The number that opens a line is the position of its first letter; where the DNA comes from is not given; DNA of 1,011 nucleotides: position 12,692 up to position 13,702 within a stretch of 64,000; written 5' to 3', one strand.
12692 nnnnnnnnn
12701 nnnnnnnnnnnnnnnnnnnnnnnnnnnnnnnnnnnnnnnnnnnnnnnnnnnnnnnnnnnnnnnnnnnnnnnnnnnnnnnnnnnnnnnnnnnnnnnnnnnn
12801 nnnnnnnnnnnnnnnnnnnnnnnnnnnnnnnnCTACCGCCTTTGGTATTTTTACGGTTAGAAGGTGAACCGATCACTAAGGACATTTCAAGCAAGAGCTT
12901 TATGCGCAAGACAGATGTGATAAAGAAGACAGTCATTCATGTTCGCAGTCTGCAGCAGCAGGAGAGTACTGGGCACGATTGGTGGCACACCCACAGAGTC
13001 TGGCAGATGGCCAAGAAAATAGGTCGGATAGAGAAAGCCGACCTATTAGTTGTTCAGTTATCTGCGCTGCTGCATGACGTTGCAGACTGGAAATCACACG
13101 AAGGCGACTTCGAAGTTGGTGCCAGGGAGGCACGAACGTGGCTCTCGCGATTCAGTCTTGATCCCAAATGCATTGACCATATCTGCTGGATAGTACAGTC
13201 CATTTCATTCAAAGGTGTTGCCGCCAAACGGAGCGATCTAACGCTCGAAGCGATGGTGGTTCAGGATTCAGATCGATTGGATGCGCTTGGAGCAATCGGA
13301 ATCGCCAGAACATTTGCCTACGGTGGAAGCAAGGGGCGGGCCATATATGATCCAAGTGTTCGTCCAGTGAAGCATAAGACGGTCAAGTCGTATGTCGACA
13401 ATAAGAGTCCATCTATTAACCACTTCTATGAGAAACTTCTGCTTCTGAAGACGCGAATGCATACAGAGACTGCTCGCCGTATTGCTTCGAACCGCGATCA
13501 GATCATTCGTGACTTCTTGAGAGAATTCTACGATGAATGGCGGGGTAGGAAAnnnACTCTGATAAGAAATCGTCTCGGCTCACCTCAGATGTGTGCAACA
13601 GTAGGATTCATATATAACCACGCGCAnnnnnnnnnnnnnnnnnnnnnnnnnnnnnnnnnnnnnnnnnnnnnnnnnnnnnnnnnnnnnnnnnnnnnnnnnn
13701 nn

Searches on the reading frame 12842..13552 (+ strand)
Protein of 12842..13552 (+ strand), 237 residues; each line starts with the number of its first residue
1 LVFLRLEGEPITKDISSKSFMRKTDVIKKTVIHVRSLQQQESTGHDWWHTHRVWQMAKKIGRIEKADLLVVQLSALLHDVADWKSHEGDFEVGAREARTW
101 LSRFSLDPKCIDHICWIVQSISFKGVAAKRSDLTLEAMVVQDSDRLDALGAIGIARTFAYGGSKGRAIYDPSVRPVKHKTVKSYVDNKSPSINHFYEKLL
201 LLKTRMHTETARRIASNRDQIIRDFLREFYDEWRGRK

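Call 4: search_protein_families(library=pfam, proteins=[window:12842-13552:+], max_evalue=0.1)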
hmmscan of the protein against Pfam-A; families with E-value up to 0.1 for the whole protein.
window:12842-13552:+ (237 aa): 1 family
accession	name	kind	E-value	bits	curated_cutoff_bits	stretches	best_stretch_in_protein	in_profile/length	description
PF01966.28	HD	-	5.1e-11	43.3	22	1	49-148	4-115/116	HD domain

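Call 5: search_protein_families(library=padloc, proteins=[window:12842-13552:+], max_evalue=0.1)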
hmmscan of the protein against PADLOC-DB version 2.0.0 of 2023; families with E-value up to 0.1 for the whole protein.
window:12842-13552:+ (237 aa): 0 families

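Call 6: search_protein_families(library=ncbifam, proteins=[window:12842-13552:+], max_evalue=0.1)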
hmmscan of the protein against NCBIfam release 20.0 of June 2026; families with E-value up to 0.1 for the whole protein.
window:12842-13552:+ (237 aa): 9 families
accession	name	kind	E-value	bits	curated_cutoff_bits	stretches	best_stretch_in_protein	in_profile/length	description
NF007515.0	PRK10119.1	equivalog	6.7e-30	104.3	286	1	35-235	15-214/231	phosphohydrolase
TIGR01693.1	UTase_glnD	equivalog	2e-06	26.4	519.4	1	60-155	459-557/850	[protein-PII] uridylyltransferase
NF002487.0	PRK01759.1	equivalog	5e-06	25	890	1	67-140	480-552/862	bifunctional uridylyltransferase/uridylyl-removing protein GlnD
NF001366.0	PRK00275.1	equivalog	9.7e-05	20.5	1299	1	56-141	486-575/895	[protein-PII] uridylyltransferase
NF003467.0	PRK05092.1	equivalog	0.00011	20.2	959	1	69-152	540-628/940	[protein-PII] uridylyltransferase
NF003448.0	PRK05007.1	equivalog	0.00011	20.2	1255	1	59-142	491-571/884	bifunctional uridylyltransferase/uridylyl-removing protein GlnD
NF002837.0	PRK03059.1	equivalog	0.00065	17.9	1010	1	50-136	462-545/857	[protein-PII] uridylyltransferase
TIGR00277.1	HDIG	domain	0.018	14.9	27.6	1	49-91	8-50/84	HDIG domain-containing metalloprotein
TIGR00488.1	TIGR00488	equivalog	0.094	12.6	70.15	0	42-84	5-47/173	bis(5'-nucleosyl)-tetraphosphatase (symmetrical) YqeK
